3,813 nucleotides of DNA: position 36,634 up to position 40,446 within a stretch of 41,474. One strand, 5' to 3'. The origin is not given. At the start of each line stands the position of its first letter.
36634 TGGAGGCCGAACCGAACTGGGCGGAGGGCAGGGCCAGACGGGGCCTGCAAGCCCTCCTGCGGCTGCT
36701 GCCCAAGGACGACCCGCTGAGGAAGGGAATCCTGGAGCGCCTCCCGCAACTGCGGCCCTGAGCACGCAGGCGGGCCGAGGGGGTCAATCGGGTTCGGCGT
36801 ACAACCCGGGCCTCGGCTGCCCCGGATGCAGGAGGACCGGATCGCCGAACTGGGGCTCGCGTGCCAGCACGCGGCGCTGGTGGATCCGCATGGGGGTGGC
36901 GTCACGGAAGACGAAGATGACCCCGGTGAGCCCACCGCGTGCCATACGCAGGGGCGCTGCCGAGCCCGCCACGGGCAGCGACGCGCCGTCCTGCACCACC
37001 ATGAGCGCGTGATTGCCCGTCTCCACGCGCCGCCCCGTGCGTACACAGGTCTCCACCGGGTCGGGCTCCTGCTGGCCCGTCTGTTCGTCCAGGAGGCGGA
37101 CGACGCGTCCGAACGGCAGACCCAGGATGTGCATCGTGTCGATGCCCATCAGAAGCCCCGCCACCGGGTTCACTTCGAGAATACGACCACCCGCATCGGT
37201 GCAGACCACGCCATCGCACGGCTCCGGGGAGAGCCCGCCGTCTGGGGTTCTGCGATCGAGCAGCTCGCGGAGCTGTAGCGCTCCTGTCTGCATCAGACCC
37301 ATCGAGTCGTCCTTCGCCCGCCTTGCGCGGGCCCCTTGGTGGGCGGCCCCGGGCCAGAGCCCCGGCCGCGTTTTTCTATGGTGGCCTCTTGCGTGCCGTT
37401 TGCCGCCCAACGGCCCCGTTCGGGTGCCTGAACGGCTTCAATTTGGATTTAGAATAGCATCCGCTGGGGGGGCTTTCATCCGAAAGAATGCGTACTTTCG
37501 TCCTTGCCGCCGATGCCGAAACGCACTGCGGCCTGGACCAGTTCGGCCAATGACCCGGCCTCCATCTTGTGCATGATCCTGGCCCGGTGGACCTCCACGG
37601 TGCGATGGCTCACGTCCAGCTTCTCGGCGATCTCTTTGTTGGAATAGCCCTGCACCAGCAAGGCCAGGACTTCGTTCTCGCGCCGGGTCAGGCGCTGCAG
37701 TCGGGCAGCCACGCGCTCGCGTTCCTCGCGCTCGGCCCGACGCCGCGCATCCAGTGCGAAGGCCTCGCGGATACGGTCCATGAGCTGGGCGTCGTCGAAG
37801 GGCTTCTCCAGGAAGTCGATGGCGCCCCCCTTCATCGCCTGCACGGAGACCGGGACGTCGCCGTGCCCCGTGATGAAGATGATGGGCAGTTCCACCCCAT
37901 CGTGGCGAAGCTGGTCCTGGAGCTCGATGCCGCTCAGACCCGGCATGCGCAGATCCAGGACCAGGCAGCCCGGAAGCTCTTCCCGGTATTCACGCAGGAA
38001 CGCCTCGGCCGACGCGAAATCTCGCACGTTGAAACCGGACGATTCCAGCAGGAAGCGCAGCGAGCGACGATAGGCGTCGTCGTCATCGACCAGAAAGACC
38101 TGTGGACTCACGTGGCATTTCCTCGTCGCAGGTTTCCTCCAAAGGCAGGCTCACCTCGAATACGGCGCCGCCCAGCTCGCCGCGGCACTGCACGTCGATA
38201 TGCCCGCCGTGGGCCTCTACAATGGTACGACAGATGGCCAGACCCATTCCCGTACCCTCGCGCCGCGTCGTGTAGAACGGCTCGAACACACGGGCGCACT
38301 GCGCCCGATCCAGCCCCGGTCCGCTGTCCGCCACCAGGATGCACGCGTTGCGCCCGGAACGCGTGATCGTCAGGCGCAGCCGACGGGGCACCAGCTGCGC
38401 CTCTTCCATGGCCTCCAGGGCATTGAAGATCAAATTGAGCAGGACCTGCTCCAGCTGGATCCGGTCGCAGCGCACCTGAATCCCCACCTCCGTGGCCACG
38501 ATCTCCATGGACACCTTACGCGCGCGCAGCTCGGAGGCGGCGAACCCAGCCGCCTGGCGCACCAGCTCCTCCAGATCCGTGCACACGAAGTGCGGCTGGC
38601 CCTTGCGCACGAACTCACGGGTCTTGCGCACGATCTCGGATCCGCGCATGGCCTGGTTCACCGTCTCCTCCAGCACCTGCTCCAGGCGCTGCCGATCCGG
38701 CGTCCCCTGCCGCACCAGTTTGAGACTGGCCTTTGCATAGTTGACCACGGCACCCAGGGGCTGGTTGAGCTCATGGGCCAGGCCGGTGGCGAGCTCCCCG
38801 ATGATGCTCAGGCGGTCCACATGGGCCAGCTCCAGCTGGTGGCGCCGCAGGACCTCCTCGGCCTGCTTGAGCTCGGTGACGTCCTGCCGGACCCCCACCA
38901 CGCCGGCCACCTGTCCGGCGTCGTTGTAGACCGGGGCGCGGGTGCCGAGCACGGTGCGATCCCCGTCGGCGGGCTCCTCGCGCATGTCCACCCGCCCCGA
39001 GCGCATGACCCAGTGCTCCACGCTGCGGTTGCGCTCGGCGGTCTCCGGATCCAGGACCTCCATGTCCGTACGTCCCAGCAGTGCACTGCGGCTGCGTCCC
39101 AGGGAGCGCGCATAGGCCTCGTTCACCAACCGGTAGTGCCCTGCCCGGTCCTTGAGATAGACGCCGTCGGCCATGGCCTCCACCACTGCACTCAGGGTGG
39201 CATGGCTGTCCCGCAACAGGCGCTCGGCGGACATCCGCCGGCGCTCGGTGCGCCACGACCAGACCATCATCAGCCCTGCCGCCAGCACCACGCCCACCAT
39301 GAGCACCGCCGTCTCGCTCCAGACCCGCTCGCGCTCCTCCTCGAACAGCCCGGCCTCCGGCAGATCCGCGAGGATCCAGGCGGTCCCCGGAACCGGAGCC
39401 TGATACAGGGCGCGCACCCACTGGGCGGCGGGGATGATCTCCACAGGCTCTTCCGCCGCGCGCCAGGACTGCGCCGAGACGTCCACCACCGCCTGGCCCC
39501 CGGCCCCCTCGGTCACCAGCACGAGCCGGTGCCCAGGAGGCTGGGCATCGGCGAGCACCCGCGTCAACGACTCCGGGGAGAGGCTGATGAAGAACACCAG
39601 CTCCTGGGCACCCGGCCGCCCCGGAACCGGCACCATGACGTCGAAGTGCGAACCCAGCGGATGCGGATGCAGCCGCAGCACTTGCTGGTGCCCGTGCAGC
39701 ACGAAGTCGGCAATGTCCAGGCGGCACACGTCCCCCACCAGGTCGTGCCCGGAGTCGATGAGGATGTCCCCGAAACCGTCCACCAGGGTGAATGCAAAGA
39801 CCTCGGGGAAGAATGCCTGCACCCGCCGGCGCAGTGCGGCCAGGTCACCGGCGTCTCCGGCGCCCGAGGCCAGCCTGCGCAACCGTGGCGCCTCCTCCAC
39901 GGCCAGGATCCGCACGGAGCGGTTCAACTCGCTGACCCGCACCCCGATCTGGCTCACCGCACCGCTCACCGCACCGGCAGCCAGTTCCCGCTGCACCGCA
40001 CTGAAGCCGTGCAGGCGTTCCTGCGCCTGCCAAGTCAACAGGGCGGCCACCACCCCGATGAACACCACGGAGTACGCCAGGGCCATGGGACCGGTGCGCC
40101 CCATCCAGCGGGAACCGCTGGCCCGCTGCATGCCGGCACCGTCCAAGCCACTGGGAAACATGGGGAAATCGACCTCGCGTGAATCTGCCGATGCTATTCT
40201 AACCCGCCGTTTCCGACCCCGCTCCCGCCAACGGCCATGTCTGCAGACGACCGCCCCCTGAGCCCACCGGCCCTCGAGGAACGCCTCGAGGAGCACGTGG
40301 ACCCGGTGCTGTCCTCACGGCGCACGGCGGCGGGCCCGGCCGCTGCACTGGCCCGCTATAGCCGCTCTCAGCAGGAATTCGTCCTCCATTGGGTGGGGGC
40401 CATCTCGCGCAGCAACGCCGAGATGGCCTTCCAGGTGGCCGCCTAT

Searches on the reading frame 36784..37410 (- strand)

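Call 55: search_protein_families(library=pfam, proteins=[window:36784-37410:-], max_evalue=0.001)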
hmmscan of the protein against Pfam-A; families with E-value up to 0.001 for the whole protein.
window:36784-37410:- (208 aa): 4 families
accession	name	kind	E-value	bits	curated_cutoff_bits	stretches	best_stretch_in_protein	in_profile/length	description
PF08448.16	PAS_4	-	7.4e-10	39.5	23.1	1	66-172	6-106/110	PAS fold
PF13426.13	PAS_9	-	1.2e-08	35.6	27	1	66-172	2-102/103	PAS domain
PF00989.32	PAS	-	2.1e-08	34.6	22.6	1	66-170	12-112/113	PAS fold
PF13188.13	PAS_8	-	0.00051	20.3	21.8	1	66-112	12-55/65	PAS domain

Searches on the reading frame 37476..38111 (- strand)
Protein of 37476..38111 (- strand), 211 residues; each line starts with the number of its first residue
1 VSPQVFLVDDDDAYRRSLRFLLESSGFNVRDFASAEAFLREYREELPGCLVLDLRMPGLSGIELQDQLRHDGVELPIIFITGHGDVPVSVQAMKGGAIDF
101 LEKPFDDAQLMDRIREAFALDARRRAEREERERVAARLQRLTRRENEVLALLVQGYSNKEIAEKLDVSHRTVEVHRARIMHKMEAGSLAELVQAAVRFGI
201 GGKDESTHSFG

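Call 55: search_protein_families(library=pfam, proteins=[window:37476-38111:-], max_evalue=0.001)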
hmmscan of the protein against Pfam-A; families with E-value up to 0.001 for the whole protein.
window:37476-38111:- (211 aa): 8 families
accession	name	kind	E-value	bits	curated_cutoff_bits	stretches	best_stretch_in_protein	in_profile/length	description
PF00072.30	Response_reg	-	9.6e-30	103.5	30.2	1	5-115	1-111/111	Response regulator receiver domain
PF00196.25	GerE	-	6.6e-22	77.4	23.5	1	140-194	2-56/57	Bacterial regulatory proteins, luxR family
PF08281.18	Sigma70_r4_2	-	1e-09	38.3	25.7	1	132-182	2-53/54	Sigma-70, region 4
PF13384.12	HTH_23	-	9.3e-06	25.8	24.6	1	148-178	10-40/50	Homeodomain-like domain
PF07638.17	Sigma70_ECF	-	3.8e-05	24.1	21.1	1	121-179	116-175/185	ECF sigma factor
PF13936.12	HTH_38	-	8.1e-05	22.7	27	1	147-172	12-37/44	Helix-turn-helix domain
PF06490.17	FleQ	-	0.00014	22.6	22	1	4-117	1-106/108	Flagellar regulatory protein FleQ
PF04545.22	Sigma70_r4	-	0.00033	20.5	24.1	1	138-183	2-48/50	Sigma-70, region 4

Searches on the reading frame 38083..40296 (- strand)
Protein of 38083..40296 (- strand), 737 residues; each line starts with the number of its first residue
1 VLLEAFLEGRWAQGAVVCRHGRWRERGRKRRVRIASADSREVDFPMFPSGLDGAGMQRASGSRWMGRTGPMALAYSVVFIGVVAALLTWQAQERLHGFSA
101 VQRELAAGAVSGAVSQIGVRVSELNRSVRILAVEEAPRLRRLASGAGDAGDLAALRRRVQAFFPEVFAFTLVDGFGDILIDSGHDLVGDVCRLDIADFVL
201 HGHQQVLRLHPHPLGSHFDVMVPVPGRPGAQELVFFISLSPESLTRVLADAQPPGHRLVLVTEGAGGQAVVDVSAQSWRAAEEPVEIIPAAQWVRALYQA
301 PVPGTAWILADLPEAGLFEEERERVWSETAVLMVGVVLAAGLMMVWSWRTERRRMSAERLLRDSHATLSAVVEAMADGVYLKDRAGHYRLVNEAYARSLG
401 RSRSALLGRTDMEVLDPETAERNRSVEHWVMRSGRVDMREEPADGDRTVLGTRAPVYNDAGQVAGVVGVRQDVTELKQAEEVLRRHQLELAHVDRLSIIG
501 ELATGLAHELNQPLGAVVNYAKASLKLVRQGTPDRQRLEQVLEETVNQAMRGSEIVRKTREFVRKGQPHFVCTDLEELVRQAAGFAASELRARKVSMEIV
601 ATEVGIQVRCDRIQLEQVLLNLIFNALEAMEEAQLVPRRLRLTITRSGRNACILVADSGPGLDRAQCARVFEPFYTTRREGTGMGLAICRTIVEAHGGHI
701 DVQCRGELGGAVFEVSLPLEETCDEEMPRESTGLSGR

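Call 21: search_protein_families(library=pfam, proteins=[window:38083-40296:-], max_evalue=0.001)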
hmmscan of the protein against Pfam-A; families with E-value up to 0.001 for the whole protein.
window:38083-40296:- (737 aa): 5 families
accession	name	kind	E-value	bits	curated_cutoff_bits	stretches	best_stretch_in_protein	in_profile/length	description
PF02518.31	HATPase_c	-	2e-23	83.4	26.4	1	611-720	2-110/111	Histidine kinase-, DNA gyrase B-, and HSP90-like ATPase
PF08448.16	PAS_4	-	1.3e-11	45.1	23.1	1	373-477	2-109/110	PAS fold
PF00989.32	PAS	-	2.5e-08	34.4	22.6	1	368-473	3-113/113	PAS fold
PF00512.31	HisKA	-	4.8e-07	30.2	26.9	1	500-567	3-65/66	His Kinase A (phospho-acceptor) domain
PF13188.13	PAS_8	-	0.00061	20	21.8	0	368-424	3-59/65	PAS domain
